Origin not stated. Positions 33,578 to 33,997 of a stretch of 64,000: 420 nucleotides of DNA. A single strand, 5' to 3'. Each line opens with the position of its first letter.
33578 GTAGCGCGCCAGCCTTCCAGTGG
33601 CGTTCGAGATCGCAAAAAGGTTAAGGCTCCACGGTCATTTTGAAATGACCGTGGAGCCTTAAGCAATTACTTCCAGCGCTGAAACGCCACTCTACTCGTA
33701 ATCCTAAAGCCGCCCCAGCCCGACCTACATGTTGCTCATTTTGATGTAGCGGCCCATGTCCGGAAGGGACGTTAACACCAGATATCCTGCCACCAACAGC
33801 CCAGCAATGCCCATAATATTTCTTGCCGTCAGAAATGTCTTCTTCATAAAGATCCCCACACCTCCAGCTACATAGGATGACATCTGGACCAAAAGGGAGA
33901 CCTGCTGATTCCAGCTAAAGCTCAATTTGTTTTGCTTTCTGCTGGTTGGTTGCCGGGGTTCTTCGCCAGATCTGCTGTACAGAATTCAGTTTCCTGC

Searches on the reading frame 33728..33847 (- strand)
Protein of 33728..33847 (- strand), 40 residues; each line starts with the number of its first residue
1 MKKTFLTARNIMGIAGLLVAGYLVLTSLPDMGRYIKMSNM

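Call 75: search_protein_families(library=pfam, proteins=[window:33728-33847:-], max_evalue=0.01)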
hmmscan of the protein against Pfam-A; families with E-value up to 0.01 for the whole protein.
seq(40 aa): 1 family
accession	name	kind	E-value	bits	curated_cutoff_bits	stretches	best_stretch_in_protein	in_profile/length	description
PF21833.1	DUF6893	-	9.1e-07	29.3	24.6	1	14-40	4-32/32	Family of unknown function (DUF6893)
